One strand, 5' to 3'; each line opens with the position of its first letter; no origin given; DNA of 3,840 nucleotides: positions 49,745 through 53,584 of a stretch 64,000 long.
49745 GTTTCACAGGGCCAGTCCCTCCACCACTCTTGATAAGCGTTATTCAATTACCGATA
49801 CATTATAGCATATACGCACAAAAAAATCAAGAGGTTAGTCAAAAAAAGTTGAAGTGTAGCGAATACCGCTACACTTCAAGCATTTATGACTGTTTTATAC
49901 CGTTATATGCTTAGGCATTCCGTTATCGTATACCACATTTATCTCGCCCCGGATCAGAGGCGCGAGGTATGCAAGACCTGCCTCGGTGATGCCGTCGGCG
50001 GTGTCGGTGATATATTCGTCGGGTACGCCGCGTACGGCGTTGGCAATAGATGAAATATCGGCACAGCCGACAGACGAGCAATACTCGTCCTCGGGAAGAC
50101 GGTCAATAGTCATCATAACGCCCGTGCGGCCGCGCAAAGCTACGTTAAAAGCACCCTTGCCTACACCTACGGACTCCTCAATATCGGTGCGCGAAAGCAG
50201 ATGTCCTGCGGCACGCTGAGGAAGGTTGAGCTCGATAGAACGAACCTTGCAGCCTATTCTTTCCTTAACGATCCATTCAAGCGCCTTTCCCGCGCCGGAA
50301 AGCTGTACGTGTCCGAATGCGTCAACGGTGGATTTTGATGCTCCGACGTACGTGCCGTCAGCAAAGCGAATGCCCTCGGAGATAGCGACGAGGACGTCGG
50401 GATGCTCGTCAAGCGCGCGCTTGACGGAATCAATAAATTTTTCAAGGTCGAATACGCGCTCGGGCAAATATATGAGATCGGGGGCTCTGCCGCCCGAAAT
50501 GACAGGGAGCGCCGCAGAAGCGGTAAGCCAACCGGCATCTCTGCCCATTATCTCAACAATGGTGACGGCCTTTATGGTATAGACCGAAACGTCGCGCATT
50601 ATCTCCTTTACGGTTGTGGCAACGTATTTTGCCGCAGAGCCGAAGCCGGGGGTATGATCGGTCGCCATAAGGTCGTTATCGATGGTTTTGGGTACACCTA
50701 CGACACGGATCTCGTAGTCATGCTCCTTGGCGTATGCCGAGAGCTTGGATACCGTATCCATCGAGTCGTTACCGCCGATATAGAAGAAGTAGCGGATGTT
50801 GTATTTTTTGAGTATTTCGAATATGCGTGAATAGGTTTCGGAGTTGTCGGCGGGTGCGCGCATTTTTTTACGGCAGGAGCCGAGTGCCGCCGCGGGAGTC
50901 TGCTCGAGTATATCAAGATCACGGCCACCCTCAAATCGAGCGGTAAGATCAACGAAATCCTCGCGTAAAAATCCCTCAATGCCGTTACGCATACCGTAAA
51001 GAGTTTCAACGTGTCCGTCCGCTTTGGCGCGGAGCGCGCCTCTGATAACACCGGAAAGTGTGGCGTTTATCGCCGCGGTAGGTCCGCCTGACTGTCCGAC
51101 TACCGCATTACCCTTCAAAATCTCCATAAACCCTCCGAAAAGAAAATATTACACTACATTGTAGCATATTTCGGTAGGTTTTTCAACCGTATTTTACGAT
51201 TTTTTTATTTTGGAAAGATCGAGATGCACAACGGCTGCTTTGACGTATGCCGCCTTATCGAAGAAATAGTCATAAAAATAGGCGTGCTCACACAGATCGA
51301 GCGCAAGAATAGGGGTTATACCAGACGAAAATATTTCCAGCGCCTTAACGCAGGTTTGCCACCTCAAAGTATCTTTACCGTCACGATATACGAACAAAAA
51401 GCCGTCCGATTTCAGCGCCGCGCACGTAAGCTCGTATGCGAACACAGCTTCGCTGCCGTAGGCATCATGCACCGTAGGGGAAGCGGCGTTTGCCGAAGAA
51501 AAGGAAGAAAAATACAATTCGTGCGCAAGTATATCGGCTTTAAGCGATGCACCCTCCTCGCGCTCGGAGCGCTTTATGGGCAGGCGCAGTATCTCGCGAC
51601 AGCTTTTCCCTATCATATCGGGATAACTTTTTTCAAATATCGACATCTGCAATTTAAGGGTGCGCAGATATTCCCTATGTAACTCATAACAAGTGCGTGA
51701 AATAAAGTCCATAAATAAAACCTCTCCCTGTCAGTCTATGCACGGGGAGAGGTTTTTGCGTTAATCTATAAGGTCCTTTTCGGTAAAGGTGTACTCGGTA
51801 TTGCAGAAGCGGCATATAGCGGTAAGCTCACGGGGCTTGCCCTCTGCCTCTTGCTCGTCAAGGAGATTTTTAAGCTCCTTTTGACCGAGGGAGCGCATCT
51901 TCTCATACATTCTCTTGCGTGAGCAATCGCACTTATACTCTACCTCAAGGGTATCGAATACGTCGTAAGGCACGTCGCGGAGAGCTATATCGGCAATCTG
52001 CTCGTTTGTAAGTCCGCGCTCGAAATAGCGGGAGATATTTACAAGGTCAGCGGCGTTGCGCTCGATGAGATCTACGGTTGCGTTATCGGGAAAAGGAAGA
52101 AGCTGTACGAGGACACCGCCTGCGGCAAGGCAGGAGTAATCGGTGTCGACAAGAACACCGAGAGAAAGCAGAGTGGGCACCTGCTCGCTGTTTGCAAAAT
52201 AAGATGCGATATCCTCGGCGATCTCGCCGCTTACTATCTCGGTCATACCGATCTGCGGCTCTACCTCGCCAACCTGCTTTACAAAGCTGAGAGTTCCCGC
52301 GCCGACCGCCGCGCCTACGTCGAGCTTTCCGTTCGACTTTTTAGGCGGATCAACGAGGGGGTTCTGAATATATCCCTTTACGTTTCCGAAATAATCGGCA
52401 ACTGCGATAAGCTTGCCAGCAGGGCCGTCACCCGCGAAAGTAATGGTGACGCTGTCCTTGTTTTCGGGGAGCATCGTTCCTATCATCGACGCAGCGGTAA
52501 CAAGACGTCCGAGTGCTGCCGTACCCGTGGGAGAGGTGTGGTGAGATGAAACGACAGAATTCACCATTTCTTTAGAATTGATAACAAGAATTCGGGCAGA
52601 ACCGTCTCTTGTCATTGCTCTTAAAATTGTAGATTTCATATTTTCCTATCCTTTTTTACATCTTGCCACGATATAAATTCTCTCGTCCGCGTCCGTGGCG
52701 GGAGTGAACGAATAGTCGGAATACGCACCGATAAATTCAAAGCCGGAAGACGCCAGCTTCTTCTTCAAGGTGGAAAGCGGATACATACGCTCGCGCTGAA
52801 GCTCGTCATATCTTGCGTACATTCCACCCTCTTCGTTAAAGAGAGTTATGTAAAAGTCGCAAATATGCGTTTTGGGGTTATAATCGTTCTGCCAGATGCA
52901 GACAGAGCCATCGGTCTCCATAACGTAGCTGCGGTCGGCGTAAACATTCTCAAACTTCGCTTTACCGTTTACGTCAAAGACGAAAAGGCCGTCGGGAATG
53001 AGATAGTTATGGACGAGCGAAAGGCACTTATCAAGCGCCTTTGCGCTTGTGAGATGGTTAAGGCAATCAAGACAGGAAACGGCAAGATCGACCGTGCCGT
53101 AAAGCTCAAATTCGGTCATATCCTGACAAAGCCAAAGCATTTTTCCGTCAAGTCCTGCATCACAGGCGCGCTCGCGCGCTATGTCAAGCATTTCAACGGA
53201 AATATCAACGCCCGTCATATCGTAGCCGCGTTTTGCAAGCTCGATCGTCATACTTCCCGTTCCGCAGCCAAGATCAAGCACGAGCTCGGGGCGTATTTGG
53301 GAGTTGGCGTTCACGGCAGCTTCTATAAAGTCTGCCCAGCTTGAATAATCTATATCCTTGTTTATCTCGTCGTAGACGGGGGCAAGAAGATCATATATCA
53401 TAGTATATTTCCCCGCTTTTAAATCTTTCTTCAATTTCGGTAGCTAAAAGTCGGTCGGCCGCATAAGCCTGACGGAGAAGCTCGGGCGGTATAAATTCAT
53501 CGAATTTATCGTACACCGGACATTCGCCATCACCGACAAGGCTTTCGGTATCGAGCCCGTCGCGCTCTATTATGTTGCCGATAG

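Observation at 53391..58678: TerB-N/TerB-C protein + DUF2791-like ATPase + Lhr-like helicase: a Shango-type triad of unknown mechanism in a core Clostridia-type chromosome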

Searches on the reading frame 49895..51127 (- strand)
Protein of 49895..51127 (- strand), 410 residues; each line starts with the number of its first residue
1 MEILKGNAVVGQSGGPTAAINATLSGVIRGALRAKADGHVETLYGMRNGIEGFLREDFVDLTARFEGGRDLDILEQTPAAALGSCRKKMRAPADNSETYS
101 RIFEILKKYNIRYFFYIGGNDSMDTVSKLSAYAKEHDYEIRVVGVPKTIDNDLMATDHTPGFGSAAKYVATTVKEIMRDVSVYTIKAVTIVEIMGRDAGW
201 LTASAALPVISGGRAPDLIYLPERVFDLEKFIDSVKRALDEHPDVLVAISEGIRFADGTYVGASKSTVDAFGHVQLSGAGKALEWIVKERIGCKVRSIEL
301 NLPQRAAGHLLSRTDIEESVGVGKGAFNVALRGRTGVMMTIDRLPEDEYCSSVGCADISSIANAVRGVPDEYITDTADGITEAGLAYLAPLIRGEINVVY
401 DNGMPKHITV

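Call 7: search_protein_families(library=pfam, proteins=[window:49895-51127:-], max_evalue=0.001)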
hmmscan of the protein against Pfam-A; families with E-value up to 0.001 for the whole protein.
window:49895-51127:- (410 aa): 1 family
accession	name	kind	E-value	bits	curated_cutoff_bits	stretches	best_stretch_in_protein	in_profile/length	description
PF00365.25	PFK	-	9e-57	193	30.9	1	9-296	3-274/277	Phosphofructokinase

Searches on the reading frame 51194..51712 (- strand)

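Call 7: search_protein_families(library=pfam, proteins=[window:51194-51712:-], max_evalue=0.001)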
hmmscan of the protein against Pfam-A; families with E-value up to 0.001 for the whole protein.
window:51194-51712:- (172 aa): 1 family
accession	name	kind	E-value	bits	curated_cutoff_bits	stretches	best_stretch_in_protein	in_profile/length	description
PF02777.23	Sod_Fe_C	-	4.3e-11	43.2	20.9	1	80-171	8-101/102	Iron/manganese superoxide dismutases, C-terminal domain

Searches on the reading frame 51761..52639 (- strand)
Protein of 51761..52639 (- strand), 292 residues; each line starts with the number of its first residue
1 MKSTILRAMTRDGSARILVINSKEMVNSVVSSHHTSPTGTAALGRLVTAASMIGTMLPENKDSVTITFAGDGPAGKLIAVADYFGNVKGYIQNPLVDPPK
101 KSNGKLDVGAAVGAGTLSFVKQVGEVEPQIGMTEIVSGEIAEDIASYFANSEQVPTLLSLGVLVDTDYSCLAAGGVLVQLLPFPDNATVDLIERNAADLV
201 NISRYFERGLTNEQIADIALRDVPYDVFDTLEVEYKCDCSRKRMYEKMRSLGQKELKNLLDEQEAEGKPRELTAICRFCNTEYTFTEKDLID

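Call 7: search_protein_families(library=pfam, proteins=[window:51761-52639:-], max_evalue=0.001)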
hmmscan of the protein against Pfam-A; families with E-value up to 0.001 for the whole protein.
window:51761-52639:- (292 aa): 1 family
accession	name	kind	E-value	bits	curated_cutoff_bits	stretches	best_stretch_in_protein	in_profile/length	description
PF01430.24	HSP33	-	2.9e-79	266.8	21.4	1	4-286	2-273/273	Hsp33 protein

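Call 18: find_related_loci(query=window:51761-52639:-, collection=genome_contigs, flank=10000)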
Query window:51761-52639:- (292 aa) in genome_contigs; peptide patterns used: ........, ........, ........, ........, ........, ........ (x = any residue, [..] = any of these).
420 stretches matched a pattern; 373 encode a relative of the query (tblastn E <= 1e-3); the best 80 are kept; 80 distinct loci.
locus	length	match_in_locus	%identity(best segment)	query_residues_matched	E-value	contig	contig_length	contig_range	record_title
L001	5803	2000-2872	95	1-291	0e+0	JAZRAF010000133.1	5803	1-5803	MAG: Eubacteriales bacterium isolate T1900045144_TC20190138.MAGScoT_cleanbin_000020 SGB_4933_k141_71795, whole genome sh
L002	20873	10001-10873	92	1-291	0e+0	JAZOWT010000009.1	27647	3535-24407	MAG: Eubacteriales bacterium isolate T1900045517_YK20190211.MAGScoT_cleanbin_000029 SGB_7632_k141_2407277, whole genome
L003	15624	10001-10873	91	1-291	0e+0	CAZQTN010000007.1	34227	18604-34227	MAG TPA_asm: uncultured Ruminococcus sp. isolate SRP315200_co1_628 genome assembly, contig: NODE_1707_length_34227_cov_1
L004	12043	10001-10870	84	1-290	3e-170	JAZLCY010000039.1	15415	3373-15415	MAG: Eubacteriales bacterium isolate T1900045044_TC20190037.MAGScoT_cleanbin_000013 SGB_4491_k141_1135221, whole genome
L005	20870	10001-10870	83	2-291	7e-166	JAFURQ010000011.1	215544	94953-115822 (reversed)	MAG: Clostridia bacterium isolate RGIG4763 Roe_deer_Rectum.Co__c1028137, whole genome shotgun sequence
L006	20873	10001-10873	77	1-291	7e-159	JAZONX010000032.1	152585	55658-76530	MAG: Eubacteriales bacterium isolate T1900045635_YK20190329.MAGScoT_cleanbin_000021 SGB_8087_k141_1725550, whole genome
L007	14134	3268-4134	78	3-291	8e-159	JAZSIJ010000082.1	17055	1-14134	MAG: Eubacteriales bacterium isolate T1900044572_TS20190038.MAGScoT_cleanbin_000032 SGB_440_k141_1385495, whole genome s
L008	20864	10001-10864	78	3-290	2e-158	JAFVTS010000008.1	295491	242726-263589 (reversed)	MAG: Clostridia bacterium isolate RGIG5386 Sheep_Colon-3__c421, whole genome shotgun sequence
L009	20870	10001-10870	79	2-291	6e-158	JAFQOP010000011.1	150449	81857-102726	MAG: Clostridia bacterium isolate RGIG2009 Goat_Colon-1__c640832, whole genome shotgun sequence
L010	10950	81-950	78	2-291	4e-157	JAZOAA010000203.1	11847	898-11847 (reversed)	MAG: Eubacteriales bacterium isolate T1900044764_TS20190230.MAGScoT_cleanbin_000071 SGB_2396_k141_243018, whole genome s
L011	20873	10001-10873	77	1-291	1e-156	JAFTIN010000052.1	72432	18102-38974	MAG: Clostridia bacterium isolate RGIG3850 Roe_deer_Cecum-1__c523672, whole genome shotgun sequence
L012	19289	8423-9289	77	3-291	3e-156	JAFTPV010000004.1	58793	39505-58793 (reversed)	MAG: Clostridia bacterium isolate RGIG4040 Roe_deer_Cecum-5__c1121, whole genome shotgun sequence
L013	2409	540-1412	77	1-291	4e-166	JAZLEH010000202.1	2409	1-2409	MAG: Eubacteriales bacterium isolate T1900045021_TC20190014.MAGScoT_cleanbin_000058 SGB_4406_k141_480010, whole genome s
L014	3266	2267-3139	78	1-291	4e-163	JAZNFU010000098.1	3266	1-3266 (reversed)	MAG: Eubacteriales bacterium isolate T1900044711_TS20190177.MAGScoT_cleanbin_000049 SGB_1834_k141_1009930, whole genome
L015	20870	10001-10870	77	2-291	7e-156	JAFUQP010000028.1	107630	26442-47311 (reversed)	MAG: Clostridia bacterium isolate RGIG4736 Roe_deer_Rectum.Co__c1699982, whole genome shotgun sequence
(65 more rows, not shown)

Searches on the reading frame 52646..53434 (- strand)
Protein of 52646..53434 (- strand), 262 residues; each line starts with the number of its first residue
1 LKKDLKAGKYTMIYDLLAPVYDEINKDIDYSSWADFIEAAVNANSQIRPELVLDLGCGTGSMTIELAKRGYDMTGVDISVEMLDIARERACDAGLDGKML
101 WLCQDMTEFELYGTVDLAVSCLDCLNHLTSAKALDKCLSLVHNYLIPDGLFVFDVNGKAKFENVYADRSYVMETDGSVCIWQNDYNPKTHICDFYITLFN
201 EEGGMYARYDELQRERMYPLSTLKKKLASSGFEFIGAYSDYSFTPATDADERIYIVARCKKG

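Call 7: search_protein_families(library=pfam, proteins=[window:52646-53434:-], max_evalue=0.001)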
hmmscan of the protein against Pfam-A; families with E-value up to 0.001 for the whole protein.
window:52646-53434:- (262 aa): 11 families
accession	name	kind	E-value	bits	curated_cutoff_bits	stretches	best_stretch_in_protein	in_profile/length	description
PF13649.12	Methyltransf_25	-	1.1e-19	71.3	27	1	52-149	1-97/97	Methyltransferase domain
PF08241.18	Methyltransf_11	-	1.2e-15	58.3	21.2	1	53-153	1-95/95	Methyltransferase domain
PF13847.12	Methyltransf_31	-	1.6e-14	54.3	27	1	52-185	7-137/145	Methyltransferase domain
PF08242.18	Methyltransf_12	-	5.5e-13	49.9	30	1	53-151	1-98/98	Methyltransferase domain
PF13489.12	Methyltransf_23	-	4.5e-12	46.4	27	1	33-159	9-122/164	Methyltransferase domain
PF01209.24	Ubie_methyltran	-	1.4e-09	38.1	20.1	1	4-110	3-111/233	ubiE/COQ5 methyltransferase family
PF02353.26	CMAS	-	6.6e-07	29.3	27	1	51-156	65-167/273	Mycolic acid cyclopropane synthetase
PF05401.17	NodS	-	7e-07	29.7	24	1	52-154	47-145/201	Nodulation protein S (NodS)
PF05175.20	MTS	-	4.2e-05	23.7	23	1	50-101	33-87/170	Methyltransferase small domain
PF03848.20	TehB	-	5e-05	23.2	20.4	1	41-84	23-66/193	Tellurite resistance protein TehB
PF01170.24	UPF0020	-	0.00015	22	22.3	1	37-168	44-179/197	RMKL-like, methyltransferase domain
